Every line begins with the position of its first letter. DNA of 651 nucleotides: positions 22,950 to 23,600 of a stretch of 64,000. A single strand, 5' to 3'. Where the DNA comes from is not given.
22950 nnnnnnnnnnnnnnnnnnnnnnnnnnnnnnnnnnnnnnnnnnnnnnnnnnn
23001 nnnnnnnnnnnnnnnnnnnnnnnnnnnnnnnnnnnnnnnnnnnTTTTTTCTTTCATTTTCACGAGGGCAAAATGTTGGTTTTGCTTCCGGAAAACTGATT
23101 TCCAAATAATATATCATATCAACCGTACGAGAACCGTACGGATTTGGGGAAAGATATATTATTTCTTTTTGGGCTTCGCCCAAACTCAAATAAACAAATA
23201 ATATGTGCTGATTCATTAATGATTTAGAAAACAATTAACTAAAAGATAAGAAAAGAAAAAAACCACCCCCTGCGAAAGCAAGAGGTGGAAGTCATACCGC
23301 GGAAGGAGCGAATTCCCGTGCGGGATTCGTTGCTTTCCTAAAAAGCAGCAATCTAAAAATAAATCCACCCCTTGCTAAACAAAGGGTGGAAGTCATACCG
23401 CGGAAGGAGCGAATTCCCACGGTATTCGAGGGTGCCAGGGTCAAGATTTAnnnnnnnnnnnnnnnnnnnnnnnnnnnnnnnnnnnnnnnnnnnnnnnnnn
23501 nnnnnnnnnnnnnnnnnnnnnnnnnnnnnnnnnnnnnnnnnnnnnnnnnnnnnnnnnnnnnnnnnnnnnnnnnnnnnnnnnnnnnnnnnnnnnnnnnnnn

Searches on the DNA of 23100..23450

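Call 39: search_rna_families(source=window, start=23100, end=23450, threshold=evalue, max_evalue=1, show_alignments=2)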
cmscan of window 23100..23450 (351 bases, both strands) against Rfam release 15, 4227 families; matches with E-value up to 1: 9.
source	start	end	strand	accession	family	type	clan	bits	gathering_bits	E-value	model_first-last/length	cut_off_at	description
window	23249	23332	-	RF00519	suhB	Gene; sRNA;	CL00108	28.3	41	0.0005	1-77/77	no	Makes More Granules Regulator RNA (mmgR)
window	23255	23349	-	RF00515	PyrR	Cis-reg;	-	24.8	54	0.2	1-115/115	no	PyrR binding site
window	23198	23360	-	RF02555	hveRNA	Gene; rRNA;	-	23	90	0.14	1-124/124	no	mt-5S-like H. vermiformis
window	23360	23391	-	RF00240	RNA-OUT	Gene; antisense;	-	17.8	41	0.88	1-70/70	no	RNA-OUT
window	23328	23396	-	RF02716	sno_ncR3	Gene; snRNA; snoRNA; CD-box;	-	17.1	88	0.4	1-75/75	no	Small nucleolar RNA ncR3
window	23256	23325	-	RF02837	anti-hemB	Gene; sRNA;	-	15.8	49.5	0.29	1-81/81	no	Burkholderia RNA 7 (anti-hemB)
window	23357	23435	-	RF02837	anti-hemB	Gene; sRNA;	-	15.4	49.5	0.37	1-81/81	no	Burkholderia RNA 7 (anti-hemB)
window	23213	23273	-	RF02143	HYMAI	Gene; lncRNA;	-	14.8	80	0.78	178-241/241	no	Hydatidiform mole associated and imprinted conserved region 1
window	23355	23436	+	RF01880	Xist_exon1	Gene; lncRNA;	-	12.8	50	0.41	1-85/85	no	X-chromosome inactivation gene exon 1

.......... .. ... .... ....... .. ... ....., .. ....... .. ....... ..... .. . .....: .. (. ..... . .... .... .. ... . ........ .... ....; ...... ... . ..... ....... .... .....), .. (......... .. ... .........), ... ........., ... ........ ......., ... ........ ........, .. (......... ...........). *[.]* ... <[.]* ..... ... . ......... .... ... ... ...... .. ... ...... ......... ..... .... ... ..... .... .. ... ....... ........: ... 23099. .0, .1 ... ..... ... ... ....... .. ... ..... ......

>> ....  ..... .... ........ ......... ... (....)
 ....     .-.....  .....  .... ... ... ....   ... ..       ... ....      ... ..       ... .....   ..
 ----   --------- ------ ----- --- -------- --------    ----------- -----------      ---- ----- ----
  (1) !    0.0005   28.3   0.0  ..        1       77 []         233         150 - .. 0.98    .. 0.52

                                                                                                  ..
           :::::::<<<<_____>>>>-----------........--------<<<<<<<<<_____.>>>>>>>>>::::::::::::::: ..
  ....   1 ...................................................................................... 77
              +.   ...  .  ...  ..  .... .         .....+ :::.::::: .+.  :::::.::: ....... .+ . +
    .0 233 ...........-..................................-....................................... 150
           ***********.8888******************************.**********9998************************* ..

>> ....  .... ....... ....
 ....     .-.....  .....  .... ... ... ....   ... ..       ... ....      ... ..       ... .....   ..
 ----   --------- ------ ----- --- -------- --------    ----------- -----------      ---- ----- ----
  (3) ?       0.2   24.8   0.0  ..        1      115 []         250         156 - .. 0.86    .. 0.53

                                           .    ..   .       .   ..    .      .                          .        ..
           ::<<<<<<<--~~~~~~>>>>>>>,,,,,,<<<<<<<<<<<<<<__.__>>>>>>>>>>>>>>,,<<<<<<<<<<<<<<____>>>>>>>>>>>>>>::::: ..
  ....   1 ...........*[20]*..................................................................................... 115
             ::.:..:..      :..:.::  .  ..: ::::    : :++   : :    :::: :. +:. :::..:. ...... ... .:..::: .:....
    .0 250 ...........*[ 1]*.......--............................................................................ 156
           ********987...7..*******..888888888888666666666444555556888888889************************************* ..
